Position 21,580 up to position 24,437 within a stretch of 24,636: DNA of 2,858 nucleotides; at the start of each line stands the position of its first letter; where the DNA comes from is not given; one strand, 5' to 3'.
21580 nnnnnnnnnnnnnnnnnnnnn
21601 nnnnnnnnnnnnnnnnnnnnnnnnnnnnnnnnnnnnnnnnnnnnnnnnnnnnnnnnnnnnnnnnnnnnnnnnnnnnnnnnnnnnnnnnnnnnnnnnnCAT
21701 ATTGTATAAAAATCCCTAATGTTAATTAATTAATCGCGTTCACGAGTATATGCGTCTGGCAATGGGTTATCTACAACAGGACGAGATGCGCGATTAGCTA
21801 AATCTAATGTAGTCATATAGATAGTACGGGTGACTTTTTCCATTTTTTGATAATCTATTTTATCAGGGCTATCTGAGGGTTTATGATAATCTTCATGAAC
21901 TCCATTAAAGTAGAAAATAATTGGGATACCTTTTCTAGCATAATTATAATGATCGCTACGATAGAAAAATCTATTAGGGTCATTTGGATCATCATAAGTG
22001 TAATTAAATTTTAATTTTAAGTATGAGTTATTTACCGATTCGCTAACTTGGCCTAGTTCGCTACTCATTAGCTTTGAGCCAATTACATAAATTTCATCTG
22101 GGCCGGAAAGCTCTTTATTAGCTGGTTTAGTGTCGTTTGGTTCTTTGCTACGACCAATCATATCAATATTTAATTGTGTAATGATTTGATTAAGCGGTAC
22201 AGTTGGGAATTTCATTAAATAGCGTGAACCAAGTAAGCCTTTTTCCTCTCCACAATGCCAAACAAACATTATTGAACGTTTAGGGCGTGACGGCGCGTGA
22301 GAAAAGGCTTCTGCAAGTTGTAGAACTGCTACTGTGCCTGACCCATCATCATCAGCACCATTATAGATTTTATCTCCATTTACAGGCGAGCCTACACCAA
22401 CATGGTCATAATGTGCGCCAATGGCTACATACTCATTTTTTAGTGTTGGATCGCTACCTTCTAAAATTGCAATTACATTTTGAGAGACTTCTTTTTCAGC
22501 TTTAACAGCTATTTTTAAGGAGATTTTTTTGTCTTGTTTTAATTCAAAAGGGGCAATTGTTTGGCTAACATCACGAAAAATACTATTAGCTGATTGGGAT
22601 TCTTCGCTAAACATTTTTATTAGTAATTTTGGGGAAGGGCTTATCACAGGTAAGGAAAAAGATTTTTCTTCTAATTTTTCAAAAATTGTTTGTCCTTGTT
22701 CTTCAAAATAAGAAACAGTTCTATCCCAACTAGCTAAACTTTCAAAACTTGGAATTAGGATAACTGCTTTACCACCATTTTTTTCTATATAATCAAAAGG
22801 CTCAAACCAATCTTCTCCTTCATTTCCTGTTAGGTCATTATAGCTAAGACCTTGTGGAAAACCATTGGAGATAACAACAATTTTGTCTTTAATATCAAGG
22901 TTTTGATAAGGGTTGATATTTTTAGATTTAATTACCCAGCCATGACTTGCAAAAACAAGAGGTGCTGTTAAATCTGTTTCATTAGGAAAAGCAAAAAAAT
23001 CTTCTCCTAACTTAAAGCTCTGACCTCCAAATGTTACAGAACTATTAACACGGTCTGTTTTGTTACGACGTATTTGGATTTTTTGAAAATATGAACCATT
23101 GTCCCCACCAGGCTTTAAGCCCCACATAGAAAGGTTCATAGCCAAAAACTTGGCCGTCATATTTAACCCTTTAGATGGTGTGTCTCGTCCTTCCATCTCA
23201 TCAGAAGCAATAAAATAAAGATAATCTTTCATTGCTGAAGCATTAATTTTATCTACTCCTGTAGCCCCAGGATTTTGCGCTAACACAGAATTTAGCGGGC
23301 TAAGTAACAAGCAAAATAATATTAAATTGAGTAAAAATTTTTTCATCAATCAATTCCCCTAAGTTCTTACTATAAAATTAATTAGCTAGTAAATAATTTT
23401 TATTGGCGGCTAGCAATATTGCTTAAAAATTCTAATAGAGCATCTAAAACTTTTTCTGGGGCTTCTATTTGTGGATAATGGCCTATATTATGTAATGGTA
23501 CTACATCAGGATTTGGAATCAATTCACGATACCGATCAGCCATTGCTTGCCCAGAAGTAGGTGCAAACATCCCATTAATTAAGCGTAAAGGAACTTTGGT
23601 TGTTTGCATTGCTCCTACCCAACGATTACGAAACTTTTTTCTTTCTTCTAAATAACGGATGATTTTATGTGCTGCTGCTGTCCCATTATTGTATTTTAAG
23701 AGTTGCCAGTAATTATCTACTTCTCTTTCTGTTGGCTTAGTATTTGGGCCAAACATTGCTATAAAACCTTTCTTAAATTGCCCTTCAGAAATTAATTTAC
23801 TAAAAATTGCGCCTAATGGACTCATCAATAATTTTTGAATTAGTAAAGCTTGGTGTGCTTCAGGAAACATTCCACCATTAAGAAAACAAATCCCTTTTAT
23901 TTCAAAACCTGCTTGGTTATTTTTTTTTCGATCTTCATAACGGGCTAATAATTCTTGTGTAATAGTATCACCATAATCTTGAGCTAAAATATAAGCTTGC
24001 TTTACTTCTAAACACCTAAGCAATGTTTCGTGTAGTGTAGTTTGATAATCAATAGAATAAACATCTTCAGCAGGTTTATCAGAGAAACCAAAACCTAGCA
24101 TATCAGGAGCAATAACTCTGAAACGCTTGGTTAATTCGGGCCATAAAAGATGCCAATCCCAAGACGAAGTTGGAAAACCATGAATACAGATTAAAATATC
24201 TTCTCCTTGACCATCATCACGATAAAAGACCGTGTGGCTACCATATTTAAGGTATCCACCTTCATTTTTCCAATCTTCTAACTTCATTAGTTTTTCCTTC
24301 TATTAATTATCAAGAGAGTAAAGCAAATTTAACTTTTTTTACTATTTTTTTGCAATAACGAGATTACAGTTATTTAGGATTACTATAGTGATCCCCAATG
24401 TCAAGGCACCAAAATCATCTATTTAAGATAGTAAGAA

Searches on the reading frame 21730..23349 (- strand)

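Call 20: search_protein_families(library=pfam, proteins=[window:21730-23349:-], max_evalue=0.01)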
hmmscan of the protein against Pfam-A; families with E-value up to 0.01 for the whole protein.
window:21730-23349:- (539 aa): 2 families
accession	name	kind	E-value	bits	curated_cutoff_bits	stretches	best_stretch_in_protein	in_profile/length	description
PF04389.22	Peptidase_M28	-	7.1e-44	150.3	21.3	1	291-512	1-191/193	Peptidase family M28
PF01546.33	Peptidase_M20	-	5.4e-06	26.9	24.6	1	309-388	1-82/206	Peptidase family M20/M25/M40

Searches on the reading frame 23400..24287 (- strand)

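Call 20: search_protein_families(library=pfam, proteins=[window:23400-24287:-], max_evalue=0.01)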
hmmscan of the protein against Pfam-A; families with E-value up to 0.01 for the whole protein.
window:23400-24287:- (295 aa): 2 families
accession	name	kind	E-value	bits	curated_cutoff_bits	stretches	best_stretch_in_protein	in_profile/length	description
PF00561.26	Abhydrolase_1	-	4.2e-20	72.9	25.8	1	31-120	2-93/245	alpha/beta hydrolase fold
PF12697.13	Abhydrolase_6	-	3.2e-13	51.3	26.3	1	32-283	1-217/217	Alpha/beta hydrolase family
